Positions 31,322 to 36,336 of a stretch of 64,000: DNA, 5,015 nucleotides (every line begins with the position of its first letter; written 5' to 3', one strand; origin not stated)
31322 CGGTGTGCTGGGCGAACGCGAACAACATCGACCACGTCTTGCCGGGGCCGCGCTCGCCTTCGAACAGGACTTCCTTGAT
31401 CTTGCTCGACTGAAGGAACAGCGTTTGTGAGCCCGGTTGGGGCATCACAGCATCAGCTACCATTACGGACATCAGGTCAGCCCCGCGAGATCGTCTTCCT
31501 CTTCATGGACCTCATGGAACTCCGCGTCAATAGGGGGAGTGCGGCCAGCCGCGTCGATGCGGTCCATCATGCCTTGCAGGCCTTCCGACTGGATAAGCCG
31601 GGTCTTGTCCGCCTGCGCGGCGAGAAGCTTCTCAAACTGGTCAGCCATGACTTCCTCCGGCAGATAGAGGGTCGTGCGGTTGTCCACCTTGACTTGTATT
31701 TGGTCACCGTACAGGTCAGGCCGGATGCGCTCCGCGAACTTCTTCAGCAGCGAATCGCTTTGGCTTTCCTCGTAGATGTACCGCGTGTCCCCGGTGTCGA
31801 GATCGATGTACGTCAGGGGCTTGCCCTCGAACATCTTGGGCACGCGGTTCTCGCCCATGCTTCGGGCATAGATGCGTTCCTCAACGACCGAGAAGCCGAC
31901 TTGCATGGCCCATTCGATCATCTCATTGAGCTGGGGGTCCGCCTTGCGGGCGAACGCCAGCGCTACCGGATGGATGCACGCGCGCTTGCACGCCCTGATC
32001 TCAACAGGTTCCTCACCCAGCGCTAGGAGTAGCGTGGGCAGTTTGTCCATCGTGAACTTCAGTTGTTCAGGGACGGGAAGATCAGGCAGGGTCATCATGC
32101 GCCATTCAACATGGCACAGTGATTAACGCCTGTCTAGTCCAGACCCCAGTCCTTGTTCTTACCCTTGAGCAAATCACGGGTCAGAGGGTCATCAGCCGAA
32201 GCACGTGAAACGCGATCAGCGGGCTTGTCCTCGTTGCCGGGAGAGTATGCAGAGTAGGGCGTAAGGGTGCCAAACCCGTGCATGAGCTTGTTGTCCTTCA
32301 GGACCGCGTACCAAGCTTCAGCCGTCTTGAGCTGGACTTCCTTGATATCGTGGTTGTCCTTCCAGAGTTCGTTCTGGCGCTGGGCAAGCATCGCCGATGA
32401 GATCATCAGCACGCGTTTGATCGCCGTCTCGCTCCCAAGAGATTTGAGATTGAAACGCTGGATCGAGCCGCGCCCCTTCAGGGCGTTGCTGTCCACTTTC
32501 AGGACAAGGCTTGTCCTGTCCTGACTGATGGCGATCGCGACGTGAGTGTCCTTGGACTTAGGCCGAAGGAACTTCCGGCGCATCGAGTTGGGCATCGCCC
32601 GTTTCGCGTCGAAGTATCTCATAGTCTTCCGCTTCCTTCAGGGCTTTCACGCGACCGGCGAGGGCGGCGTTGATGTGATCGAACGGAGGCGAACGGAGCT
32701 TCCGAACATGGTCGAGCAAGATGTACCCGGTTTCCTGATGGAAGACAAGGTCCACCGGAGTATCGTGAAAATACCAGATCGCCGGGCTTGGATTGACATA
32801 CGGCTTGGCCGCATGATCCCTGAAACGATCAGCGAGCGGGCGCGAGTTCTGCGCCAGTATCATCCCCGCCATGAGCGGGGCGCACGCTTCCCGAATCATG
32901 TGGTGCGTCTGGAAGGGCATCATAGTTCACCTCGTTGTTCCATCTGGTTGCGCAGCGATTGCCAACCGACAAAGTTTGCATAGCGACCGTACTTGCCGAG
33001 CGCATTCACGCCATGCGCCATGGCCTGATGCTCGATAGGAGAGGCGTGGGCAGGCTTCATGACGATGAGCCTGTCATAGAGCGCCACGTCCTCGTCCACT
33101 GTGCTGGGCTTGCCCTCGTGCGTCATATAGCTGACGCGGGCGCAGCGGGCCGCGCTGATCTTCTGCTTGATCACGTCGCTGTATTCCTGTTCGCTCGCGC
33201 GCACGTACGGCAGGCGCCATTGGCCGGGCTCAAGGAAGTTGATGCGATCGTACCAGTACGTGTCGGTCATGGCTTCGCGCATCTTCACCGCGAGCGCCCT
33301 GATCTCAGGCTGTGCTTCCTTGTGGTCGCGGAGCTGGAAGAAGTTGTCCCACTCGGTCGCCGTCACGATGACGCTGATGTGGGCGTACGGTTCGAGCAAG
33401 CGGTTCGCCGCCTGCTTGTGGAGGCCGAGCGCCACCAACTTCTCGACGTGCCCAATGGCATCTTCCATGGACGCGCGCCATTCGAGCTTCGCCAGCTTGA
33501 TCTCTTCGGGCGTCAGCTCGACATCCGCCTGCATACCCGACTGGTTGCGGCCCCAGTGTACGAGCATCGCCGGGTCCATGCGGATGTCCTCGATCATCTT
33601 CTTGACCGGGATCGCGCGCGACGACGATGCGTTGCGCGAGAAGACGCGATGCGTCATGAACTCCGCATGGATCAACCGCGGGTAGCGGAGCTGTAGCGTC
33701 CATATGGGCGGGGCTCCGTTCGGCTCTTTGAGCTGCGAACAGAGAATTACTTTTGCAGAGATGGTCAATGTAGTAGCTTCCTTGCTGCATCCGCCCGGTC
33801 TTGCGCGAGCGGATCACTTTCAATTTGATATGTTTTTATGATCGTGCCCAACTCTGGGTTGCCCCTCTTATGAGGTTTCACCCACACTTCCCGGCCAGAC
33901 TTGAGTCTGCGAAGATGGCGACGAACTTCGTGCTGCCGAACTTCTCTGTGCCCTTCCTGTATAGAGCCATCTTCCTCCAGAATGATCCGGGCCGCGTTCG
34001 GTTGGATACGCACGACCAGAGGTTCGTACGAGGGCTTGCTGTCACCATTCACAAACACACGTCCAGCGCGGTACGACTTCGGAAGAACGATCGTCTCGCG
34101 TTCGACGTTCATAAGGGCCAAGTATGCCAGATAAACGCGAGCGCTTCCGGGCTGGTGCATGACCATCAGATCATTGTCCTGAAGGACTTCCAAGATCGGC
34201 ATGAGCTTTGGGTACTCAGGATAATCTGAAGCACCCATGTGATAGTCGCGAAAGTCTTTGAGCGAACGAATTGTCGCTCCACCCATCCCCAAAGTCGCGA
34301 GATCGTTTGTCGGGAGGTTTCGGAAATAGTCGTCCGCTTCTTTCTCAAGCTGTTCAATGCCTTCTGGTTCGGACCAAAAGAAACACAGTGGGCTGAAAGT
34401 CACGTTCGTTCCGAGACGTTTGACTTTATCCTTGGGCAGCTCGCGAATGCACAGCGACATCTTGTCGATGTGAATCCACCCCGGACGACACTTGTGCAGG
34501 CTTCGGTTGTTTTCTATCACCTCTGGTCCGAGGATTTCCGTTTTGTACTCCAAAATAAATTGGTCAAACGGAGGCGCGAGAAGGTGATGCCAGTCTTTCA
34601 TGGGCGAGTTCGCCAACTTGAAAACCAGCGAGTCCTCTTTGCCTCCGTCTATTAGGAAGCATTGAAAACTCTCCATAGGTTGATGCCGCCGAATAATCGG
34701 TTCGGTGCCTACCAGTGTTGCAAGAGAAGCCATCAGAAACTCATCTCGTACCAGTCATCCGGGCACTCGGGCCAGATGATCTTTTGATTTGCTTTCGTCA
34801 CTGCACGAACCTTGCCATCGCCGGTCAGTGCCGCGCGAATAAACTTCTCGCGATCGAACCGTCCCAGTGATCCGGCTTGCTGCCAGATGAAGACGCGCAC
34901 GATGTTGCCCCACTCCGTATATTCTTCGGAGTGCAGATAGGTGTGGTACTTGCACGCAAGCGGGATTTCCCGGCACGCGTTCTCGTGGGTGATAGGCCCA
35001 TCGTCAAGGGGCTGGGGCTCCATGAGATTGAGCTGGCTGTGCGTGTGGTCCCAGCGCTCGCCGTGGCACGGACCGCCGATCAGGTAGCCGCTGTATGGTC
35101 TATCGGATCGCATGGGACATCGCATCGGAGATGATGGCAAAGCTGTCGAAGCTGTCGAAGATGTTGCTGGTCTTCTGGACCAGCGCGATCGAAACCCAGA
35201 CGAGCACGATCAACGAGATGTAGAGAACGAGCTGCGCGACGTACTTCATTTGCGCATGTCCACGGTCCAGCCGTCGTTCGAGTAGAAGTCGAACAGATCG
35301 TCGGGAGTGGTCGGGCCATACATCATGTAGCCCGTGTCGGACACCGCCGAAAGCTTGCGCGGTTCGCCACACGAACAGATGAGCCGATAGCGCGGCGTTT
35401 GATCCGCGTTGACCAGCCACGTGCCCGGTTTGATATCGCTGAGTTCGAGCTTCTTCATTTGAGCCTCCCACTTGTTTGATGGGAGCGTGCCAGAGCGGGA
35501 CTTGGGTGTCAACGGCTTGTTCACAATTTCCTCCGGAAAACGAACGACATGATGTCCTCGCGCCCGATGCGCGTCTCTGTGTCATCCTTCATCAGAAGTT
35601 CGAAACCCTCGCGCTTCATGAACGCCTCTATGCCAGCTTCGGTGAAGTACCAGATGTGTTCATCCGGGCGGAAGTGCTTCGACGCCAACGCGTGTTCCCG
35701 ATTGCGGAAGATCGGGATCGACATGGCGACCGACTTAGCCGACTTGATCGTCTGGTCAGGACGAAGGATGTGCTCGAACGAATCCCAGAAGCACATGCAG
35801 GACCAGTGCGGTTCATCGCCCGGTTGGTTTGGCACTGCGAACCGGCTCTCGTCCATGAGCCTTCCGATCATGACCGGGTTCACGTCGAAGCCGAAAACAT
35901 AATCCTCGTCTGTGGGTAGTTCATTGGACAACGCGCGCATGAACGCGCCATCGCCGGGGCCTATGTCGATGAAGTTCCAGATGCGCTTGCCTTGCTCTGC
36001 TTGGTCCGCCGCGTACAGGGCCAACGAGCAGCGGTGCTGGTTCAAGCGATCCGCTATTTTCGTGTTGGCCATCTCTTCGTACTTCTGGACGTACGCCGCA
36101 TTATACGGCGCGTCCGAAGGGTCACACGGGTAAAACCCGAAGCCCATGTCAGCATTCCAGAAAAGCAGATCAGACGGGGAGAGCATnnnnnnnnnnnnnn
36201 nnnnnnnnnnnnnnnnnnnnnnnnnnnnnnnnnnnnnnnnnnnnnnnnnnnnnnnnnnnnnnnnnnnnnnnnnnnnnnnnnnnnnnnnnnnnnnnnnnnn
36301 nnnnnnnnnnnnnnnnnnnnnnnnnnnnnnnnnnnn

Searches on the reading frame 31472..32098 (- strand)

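Call 15: search_protein_families(library=phrogs, proteins=[window:31472-32098:-], max_evalue=0.001)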
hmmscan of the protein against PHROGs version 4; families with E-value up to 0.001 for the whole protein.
window:31472-32098:- (208 aa): 1 family
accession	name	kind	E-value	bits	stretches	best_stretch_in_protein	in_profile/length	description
phrog_4044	-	head and packaging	9.6e-05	22.9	1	4-147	13-145/180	terminase small subunit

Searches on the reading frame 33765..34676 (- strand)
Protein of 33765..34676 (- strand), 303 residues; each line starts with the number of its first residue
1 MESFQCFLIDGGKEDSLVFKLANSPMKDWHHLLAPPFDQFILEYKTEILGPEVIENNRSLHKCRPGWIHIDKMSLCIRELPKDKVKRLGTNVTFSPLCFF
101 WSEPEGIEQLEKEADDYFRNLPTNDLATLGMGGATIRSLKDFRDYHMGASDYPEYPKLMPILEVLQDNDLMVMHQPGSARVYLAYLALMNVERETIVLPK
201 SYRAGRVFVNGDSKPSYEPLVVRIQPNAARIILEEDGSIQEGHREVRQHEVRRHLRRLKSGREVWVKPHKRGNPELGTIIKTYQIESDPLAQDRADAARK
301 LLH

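Call 14: search_protein_families(library=phrogs, proteins=[window:33765-34676:-], max_evalue=0.001)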
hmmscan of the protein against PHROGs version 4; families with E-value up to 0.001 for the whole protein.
window:33765-34676:- (303 aa): 1 family
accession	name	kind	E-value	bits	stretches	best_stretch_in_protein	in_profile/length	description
phrog_10678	-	unknown function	2e-06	29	1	184-284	112-213/214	-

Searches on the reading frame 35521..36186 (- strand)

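Call 14: search_protein_families(library=phrogs, proteins=[window:35521-36186:-], max_evalue=0.001)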
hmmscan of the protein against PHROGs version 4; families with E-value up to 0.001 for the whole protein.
window:35521-36186:- (221 aa): 1 family
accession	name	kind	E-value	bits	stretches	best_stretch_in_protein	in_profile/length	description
phrog_6564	-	other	7.4e-43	147.3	1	6-219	10-201/204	methyltransferase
